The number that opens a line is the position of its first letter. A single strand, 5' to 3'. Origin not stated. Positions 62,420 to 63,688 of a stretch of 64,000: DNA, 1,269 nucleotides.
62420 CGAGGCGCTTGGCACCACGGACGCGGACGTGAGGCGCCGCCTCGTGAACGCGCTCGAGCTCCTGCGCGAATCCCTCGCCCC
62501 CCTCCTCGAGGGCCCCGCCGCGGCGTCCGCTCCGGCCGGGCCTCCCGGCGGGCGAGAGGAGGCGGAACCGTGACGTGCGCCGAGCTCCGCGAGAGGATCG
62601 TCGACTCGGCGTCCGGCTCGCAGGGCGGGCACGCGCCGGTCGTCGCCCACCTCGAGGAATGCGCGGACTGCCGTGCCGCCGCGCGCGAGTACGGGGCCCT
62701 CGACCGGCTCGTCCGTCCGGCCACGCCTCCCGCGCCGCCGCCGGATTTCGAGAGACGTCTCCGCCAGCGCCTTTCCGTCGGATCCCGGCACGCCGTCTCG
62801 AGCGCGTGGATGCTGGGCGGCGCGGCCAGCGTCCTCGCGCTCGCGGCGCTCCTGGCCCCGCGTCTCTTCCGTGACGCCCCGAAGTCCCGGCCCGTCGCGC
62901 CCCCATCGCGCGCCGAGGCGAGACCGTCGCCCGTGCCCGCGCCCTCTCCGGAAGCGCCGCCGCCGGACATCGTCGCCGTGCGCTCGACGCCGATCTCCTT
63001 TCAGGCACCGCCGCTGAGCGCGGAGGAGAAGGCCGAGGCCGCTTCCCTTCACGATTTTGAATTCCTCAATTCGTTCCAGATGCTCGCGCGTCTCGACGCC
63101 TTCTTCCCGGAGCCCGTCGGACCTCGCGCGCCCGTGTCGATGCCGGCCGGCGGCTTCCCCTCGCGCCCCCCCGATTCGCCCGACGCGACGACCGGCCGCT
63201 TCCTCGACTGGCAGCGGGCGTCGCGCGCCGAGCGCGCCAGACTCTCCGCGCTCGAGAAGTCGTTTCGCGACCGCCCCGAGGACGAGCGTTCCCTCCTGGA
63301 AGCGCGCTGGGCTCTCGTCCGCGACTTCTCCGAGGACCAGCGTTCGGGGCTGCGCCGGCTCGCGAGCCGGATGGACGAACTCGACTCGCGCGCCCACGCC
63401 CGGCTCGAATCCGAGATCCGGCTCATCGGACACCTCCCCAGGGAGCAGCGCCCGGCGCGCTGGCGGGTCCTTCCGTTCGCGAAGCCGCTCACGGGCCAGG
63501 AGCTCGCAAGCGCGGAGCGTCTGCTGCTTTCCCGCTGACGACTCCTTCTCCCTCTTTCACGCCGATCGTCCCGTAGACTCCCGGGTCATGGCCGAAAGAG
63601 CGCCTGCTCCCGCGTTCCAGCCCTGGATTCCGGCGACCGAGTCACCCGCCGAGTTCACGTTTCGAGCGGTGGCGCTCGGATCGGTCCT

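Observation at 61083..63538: Secreted CxxC thioredoxin plus ECF sigma plus ZAS-motif anti-sigma: candidate thiol/redox-responsive envelope stress module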

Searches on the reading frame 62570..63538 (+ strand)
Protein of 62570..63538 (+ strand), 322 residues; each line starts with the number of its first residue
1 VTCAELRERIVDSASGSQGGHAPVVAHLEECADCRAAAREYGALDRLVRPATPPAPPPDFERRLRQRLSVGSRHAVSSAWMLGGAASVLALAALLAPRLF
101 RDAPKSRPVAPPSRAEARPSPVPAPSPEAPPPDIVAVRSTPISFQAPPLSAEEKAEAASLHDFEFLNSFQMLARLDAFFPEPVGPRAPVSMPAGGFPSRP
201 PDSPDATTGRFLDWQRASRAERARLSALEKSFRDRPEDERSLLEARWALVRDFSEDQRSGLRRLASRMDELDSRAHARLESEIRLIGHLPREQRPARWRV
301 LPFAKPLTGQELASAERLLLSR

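Call 3: search_protein_families(library=pfam, proteins=[window:62570-63538:+], max_evalue=1)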
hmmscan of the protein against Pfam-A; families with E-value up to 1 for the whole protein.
window:62570-63538:+ (322 aa): 2 families
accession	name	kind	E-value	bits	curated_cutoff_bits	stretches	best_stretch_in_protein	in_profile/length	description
PF11304.13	DUF3106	-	1.4e-05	25.9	24.3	1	213-295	18-100/104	Protein of unknown function (DUF3106)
PF11859.13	DUF3379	-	0.13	12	33.2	1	24-95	21-94/232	Protein of unknown function (DUF3379)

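Call 4: search_protein_families(library=ncbifam, proteins=[window:62570-63538:+], max_evalue=1)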
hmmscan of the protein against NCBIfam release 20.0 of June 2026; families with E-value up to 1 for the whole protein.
window:62570-63538:+ (322 aa): 5 families
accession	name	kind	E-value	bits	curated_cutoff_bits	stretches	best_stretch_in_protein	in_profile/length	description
NF052375.1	antisigma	equivalog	0.0001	22.4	100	1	23-99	17-103/217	anti-sigma factor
NF010501.0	PRK13920.1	subfamily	0.028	14.1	225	1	6-91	4-89/213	putative anti-sigmaE protein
NF033761.1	gliding_GltJ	equivalog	0.03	13.4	450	1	46-158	338-447/671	adventurous gliding motility protein GltJ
TIGR03988.1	antisig_RsrA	equivalog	0.11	12.6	62.5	1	19-69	20-71/77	mycothiol system anti-sigma-R factor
NF009344.0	PRK12705.1-1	equivalog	0.83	8.2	831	0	216-285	101-171/572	hypothetical protein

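Call 7: find_homologous_proteins(query=window:62570-63535:+, max_evalue=0.001)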
Query window:62570-63535:+ (322 aa): 115 proteins with E <= 0.001 among 8000 candidates.
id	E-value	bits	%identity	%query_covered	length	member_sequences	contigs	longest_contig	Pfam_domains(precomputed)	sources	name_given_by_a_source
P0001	4.9e-201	685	100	100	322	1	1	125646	PF11304.14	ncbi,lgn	-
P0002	3.5e-159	547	80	100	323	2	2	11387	-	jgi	jgi:hypothetical protein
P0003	2.0e-157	542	80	100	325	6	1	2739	PF11304.14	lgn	-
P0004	1.2e-156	539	81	100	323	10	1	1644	PF11304.14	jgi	-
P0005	2.2e-156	538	81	100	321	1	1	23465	PF11304.14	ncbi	ncbi:MAG: DUF3106 domain-containing protein [Acidobacteriota bacterium]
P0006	1.0e-155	536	80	100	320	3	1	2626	-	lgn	-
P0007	1.3e-155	536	80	100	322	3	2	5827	PF11304.14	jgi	jgi:hypothetical protein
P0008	2.1e-155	535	79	100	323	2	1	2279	PF11304.14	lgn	-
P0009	5.9e-154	530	81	100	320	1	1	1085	PF11304.14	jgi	jgi:hypothetical protein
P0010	6.7e-154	530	80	100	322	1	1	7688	PF11304.14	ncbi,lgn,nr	ncbi:MAG: DUF3106 domain-containing protein [Thermoanaerobaculia bacterium]|nr:DUF3106 domain-contai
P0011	4.8e-153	527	79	100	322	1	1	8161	-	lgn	-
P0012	5.6e-153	527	78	100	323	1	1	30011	PF11304.14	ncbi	-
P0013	1.5e-152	525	79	100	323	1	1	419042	PF11304.14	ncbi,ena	-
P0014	5.6e-152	524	78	100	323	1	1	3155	-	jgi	jgi:hypothetical protein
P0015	1.7e-151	522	79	100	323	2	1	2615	PF11304.14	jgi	jgi:Protein of unknown function (DUF3106)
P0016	1.1e-150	519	78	100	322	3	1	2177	PF11304.14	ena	-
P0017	3.1e-150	518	77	100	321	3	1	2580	PF11304.14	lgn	-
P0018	4.0e-148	511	79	100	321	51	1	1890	PF11304.14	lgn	-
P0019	6.6e-148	510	77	100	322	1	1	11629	PF11304.14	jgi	jgi:hypothetical protein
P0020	5.4e-146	504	76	100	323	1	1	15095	PF11304.14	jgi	-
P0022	5.1e-145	501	75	100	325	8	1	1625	PF11304.14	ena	-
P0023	1.9e-141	489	76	100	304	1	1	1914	PF11304.14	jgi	-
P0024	4.8e-141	488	73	100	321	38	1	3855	PF11304.14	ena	-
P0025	1.0e-138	480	72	100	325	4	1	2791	PF11304.14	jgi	jgi:Protein of unknown function (DUF3106)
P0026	4.1e-138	478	72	100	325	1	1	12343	PF11304.14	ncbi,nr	ncbi:MAG TPA: DUF3106 domain-containing protein [Thermoanaerobaculia bacterium]|nr:DUF3106 domain-co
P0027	3.7e-137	475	72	100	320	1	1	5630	PF11304.14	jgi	jgi:Protein of unknown function (DUF3106)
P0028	6.1e-137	474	71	100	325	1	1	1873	PF11304.14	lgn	-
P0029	9.3e-137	474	72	100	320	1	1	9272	PF11304.14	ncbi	ncbi:MAG: DUF3106 domain-containing protein [Thermoanaerobaculia bacterium]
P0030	1.8e-136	473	72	100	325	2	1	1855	PF11304.14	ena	-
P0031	2.2e-136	472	71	100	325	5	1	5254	PF11304.14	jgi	jgi:hypothetical protein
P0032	2.3e-136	472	70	100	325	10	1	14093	PF11304.14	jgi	jgi:hypothetical protein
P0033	1.4e-135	470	71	100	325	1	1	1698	PF11304.14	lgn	-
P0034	4.2e-135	468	72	100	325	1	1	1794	PF11304.14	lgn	-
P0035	2.6e-134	466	71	100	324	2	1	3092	PF11304.14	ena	-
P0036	6.6e-134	464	70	99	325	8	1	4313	PF11304.14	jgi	-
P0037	7.0e-134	464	70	99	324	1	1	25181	PF11304.14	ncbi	ncbi:MAG: DUF3106 domain-containing protein [Thermoanaerobaculia bacterium]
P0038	7.3e-133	461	70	100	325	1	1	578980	PF11304.14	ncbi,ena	-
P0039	8.3e-133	461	71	100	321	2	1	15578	PF11304.14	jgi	jgi:hypothetical protein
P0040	1.3e-132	460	69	100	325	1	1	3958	PF11304.14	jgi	jgi:hypothetical protein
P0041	2.5e-132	459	70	100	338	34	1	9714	PF11304.14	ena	-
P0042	9.1e-132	457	70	100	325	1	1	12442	PF11304.14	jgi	jgi:hypothetical protein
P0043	2.2e-131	456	70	100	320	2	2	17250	PF11304.14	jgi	jgi:hypothetical protein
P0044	2.9e-130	452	70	97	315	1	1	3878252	PF11304.14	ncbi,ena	-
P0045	1.4e-129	450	70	97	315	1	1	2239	PF11304.14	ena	-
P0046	4.5e-124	432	66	100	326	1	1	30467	PF11304.14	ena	-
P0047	2.3e-123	430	66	100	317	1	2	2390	PF11304.14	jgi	jgi:hypothetical protein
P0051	2.8e-121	423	64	100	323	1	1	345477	PF11304.14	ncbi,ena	-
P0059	5.7e-119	415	63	100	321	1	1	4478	PF11304.14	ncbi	-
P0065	8.5e-119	415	65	100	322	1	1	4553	PF11304.14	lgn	-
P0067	1.7e-118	414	64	100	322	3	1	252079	PF11304.14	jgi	-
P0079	3.9e-113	396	61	100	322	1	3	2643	PF11304.14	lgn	-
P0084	5.9e-92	327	76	61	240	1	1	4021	PF11304.14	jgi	jgi:hypothetical protein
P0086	1.5e-88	315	76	60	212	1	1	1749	PF11304.14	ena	-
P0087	1.2e-87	312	73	60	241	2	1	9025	PF11304.14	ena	-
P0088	5.6e-87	310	78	58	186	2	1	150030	PF11304.14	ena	-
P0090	5.6e-84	300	77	58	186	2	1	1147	PF11304.14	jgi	jgi:hypothetical protein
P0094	5.0e-76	274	50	100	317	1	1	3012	PF11304.14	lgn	-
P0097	9.9e-68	247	44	100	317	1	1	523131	-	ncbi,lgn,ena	-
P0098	6.7e-67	244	44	100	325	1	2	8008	PF11304.14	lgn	-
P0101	1.2e-63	234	45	99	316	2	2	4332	PF11304.14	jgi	jgi:hypothetical protein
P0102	3.5e-63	232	45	100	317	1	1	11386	PF11304.14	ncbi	-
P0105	4.3e-62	228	44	100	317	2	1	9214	PF11304.14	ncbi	-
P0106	1.0e-61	227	45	99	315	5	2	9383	PF11304.14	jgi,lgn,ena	-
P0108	1.8e-57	213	42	100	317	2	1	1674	PF11304.14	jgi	-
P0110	1.6e-55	207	42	100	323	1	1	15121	-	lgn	-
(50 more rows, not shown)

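Call 11: find_encoding_contigs(protein=P0097, flank=6000, max_places=2)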
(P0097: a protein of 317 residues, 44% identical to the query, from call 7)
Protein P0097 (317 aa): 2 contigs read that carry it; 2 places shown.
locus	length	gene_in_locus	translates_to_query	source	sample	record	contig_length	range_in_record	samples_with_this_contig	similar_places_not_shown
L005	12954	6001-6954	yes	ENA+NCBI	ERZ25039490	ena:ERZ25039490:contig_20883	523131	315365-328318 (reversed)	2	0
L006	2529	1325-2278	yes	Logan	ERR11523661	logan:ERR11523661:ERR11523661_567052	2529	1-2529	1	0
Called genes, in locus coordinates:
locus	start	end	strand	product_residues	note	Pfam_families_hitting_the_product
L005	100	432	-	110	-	PF02699:YajC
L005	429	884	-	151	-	PF01702:TGT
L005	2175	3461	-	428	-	PF00132:Hexapep (faint)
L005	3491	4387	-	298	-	PF21033:RMD1-3 (faint)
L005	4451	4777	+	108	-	PF11950:DUF3467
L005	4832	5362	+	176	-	PF13899:Thioredoxin_7 (weak)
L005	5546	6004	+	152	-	PF08281:Sigma70_r4_2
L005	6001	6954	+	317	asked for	-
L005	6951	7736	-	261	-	PF08713:DNA_alkylation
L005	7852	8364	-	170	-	-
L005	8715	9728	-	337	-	PF03054:tRNA_Me_trans, PF20259:tRNA_Me_trans_M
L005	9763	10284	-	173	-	-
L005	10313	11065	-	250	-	-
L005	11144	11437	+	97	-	PF01329:Pterin_4a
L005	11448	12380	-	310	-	-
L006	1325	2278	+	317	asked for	-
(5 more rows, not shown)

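Call 12: find_encoding_contigs(protein=P0110, flank=6000, max_places=2)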
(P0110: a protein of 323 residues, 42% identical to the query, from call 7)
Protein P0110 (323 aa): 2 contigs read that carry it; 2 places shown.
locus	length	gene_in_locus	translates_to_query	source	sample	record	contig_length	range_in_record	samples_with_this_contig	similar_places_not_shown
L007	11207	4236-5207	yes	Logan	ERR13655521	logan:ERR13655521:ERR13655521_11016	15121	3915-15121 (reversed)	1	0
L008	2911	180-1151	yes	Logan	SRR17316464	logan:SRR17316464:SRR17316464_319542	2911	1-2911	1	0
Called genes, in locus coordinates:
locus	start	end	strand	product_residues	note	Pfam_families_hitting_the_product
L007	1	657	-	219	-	?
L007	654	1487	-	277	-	PF01008:IF-2B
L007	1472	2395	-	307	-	PF21033:RMD1-3 (faint)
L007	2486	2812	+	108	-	PF11950:DUF3467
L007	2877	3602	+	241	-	PF13899:Thioredoxin_7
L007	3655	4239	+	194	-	PF08281:Sigma70_r4_2 (weak)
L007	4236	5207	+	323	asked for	-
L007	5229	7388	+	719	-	PF03169:OPT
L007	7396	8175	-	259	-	PF08713:DNA_alkylation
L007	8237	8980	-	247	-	-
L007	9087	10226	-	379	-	PF00733:Asn_synthase (weak), PF03054:tRNA_Me_trans, PF20259:tRNA_Me_trans_M, PF20258:tRNA_Me_trans_C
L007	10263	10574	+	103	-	PF01329:Pterin_4a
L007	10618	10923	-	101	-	PF12728:HTH_17, PF13411:MerR_1 (weak), PF00376:MerR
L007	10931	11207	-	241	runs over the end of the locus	PF00989:PAS (weak), PF00196:GerE, PF04545:Sigma70_r4 (weak), PF08281:Sigma70_r4_2 (weak)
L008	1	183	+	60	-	?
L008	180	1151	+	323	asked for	-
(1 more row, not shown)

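Call 13: find_related_loci(query=A1, collection=metagenome_contigs, flank=5000)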
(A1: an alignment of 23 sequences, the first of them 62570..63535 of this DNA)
Query A1 (322 aa) in metagenome_contigs; peptide patterns used: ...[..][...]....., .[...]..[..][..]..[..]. (x = any residue, [..] = any of these).
431 stretches matched a pattern; 56 encode a relative of the query (tblastn E <= 1e-3); 56 distinct loci.
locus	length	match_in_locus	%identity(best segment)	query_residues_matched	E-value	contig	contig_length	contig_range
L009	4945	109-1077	71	1-320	6e-142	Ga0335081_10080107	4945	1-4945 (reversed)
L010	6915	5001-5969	69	1-320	4e-132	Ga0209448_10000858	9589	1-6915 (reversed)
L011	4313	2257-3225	70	1-320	2e-134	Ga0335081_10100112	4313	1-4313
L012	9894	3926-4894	80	1-322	2e-130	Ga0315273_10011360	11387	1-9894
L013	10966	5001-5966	70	1-320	1e-127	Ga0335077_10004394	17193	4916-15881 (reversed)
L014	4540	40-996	71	1-316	2e-128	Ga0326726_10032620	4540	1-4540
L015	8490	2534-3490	69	1-316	4e-125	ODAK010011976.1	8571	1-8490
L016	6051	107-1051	73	1-316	3e-124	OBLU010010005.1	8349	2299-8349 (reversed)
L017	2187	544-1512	63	1-322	3e-131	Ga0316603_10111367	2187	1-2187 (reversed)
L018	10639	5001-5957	68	1-316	2e-123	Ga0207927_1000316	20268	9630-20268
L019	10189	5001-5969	64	1-322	9e-120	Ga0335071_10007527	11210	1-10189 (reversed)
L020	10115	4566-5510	79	1-316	1e-117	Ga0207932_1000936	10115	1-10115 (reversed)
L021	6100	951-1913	79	1-322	4e-117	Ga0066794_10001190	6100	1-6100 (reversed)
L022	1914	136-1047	76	1-322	2e-124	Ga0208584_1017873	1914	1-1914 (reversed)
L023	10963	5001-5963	78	1-322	3e-116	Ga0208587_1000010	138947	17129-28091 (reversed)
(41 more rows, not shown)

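Call 19: search_solved_structures(query=A1, max_evalue=10, show_alignments=3)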
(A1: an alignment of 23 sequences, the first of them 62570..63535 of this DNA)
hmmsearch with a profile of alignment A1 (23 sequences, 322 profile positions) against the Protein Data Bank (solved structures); distinct sequences matched with E-value up to 10: 2.
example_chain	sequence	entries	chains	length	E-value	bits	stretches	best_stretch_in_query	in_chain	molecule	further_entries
5wuq_C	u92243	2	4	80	0.0036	20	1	25-74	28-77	Anti-sigma-W factor RsiW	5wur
4fhq_A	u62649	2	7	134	9.6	8.7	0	15-39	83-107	Tumor necrosis factor receptor superfamily member 14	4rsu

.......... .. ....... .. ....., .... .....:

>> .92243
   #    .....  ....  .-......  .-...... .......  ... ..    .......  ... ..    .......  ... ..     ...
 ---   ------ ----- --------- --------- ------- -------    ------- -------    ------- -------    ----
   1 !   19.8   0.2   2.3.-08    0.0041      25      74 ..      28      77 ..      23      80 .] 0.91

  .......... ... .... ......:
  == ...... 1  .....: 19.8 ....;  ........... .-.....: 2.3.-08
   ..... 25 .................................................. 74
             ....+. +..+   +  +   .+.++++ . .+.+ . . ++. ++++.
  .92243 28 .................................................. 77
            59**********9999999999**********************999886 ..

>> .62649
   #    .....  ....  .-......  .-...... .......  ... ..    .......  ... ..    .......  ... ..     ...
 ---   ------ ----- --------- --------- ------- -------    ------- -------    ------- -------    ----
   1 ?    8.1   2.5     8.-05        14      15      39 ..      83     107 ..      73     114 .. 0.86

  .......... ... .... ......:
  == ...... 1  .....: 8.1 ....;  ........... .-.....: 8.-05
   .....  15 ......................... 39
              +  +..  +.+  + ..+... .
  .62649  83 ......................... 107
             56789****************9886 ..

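Call 36: predict_structure(alignment_id=A2)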
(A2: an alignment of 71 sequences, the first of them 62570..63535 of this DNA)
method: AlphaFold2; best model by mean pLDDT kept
length: 322 residues; sequences in the alignment: 71
mean_pLDDT: 80.1   pTM: 0.54
mean pLDDT of the five models: 80.1, 78.4, 78.0, 78.0, 76.5
residues with pLDDT >= 90: 169; 70-90: 65; 50-70: 39; < 50: 49
segments of 3 or more residues with pLDDT < 50: 71-78, 97-110, 112-133, 137-140
pLDDT, mean of each block of 10 residues (from residue 1): 88 69 90 92 79 75 80 47 63 54 36 39 42 48 70 96 96 93 72 87 94 94 98 95 94 95 97 96 94 96 97 96 83
secondary structure, 60 per line:
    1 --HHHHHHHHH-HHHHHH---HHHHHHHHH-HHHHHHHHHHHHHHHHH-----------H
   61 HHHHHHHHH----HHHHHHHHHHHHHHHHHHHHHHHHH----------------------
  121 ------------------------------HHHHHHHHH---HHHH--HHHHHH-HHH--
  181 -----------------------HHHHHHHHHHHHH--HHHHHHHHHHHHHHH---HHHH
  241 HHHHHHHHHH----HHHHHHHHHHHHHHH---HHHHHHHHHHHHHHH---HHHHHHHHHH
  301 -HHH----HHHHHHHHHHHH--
elements in order: H3-11 H13-18 H22-30 H32-48 H60-69 H74-98 H151-159 H163-166 H169-174 H204-216 H219-233 H237-250 H255-269 H273-287 H291-300 H309-320

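Call 38: fold_search(model_id=the predicted structure, library=pdb)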
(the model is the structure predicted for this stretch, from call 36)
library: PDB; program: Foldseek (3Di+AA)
matches with E <= 10: 65; with E <= 0.001: 0
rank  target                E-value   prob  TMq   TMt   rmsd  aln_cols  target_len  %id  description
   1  7xge_A                2.8e+00  0.05  0.10  0.16  20.6       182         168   10  Crystal structure of MCL-1 in complex with computationally designed inhibitor protein (released 2022-07-20)
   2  205l                  3.4e+00  0.08  0.14  0.24  16.1       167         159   12  HOW AMINO-ACID INSERTIONS ARE ALLOWED IN AN ALPHA-HELIX OF T4 LYSOZYME (released 1994-01-31)
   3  3oe8_B                3.6e+00  0.08  0.15  0.12  14.6       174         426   14  Crystal structure of the CXCR4 chemokine receptor in complex with a small molecule antagonist IT1t in P1 spacegroup (released 2010-10-27)
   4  3jr6_D                4.0e+00  0.08  0.16  0.25  14.3       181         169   12  Sequential reorganization of beta-sheet topology by insertion of a single strand (released 2009-10-20)
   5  4n9n_A                4.4e+00  0.08  0.17  0.14  15.6       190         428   14  Crystal Structure of Saccharomyces cerevisiae Upc2 Transcription Factor fused with T4 Lysozyme (released 2014-12-03)
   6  249l                  4.8e+00  0.07  0.14  0.24  16.1       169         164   12  THE RESPONSE OF T4 LYSOZYME TO LARGE-TO-SMALL SUBSTITUTIONS WITHIN THE CORE AND ITS RELATION TO THE HYDROPHOBIC EFFECT (released 1998-03-18)
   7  7mwz_A                4.8e+00  0.07  0.15  0.14  14.6       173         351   13  Structure of drosophila STING in complex with 3'2'-cGAMP (released 2021-07-21)
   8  213l                  4.8e+00  0.06  0.14  0.24  16.1       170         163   14  PROTEIN STRUCTURE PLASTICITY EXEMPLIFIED BY INSERTION AND DELETION MUTANTS IN T4 LYSOZYME (released 1996-12-23)
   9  1qt3                  5.0e+00  0.07  0.15  0.25  16.0       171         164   12  T26D MUTANT OF T4 LYSOZYME (released 1999-07-08)
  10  1cuq                  5.0e+00  0.06  0.15  0.24  16.1       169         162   12  T4 LYSOZYME MUTANT V103M (released 1999-11-10)
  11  3pt8_B                5.3e+00  0.02  0.11  0.15  19.6       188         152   12  Structure of HbII-III-CN from Lucina pectinata at pH 5.0 (released 2011-12-07)
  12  1p3n                  5.8e+00  0.06  0.15  0.25  14.8       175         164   12  CORE REDESIGN BACK-REVERTANT I103V/CORE10 (released 2003-10-07)
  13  1l79                  5.8e+00  0.06  0.14  0.24  16.1       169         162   12  DESIGN AND STRUCTURAL ANALYSIS OF ALTERNATIVE HYDROPHOBIC CORE PACKING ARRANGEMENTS IN BACTERIOPHAGE T4 LYSOZYME (released 1993-04-15)
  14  102l                  5.8e+00  0.06  0.14  0.24  16.1       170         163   14  HOW AMINO-ACID INSERTIONS ARE ALLOWED IN AN ALPHA-HELIX OF T4 LYSOZYME (released 1993-10-31)
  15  4k5y_B                5.8e+00  0.04  0.15  0.13  19.8       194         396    9  Crystal structure of human corticotropin-releasing factor receptor 1 (CRF1R) in complex with the antagonist CP-376395 (released 2013-07-17)
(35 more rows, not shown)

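Call 43: search_protein_families(library=pfam, alignment_id=A1, max_evalue=1)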
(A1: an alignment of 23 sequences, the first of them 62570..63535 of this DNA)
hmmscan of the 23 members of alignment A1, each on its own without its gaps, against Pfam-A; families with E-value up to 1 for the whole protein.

A. member 1, window:62570-63535:+ (322 aa): 2 families
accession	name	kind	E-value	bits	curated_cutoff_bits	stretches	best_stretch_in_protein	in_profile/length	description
PF11304.13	DUF3106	-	1.4e-05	25.9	24.3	1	213-295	18-100/104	Protein of unknown function (DUF3106)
PF11859.13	DUF3379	-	0.13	12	33.2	1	24-95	21-94/232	Protein of unknown function (DUF3379)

B. families by the number of members that match (of 23 scanned): 17 families
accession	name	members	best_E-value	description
PF11304.13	DUF3106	21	2.8e-08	Protein of unknown function (DUF3106)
PF11859.13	DUF3379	8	0.0013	Protein of unknown function (DUF3379)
PF13490.11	zf-HC2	4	0.037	Putative zinc-finger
PF23714.1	Rv3627c_N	2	0.0064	Carboxypeptidase Rv3627c-like, N-terminal domain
PF08592.16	Anthrone_oxy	1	0.034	Anthrone oxygenase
PF01627.28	Hpt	1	0.089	Hpt domain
PF11356.14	T2SSC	1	0.094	Type II secretion system protein C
PF23991.1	DUF7310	1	0.12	Coiled-coil region of unknown function (DUF7310)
PF06724.16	DUF1206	1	0.12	Domain of Unknown Function (DUF1206)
PF07631.16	PSD4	1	0.15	Protein of unknown function (DUF1592)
PF03280.19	Lipase_chap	1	0.16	Proteobacterial lipase chaperone protein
PF14449.11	PT-TG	1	0.2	Pre-toxin TG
PF10310.14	DUF5427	1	0.24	Family of unknown function (DUF5427)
PF13468.12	Glyoxalase_3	1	0.32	Glyoxalase-like domain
PF25607.1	DUF7939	1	0.37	Domain of unknown function (DUF7939)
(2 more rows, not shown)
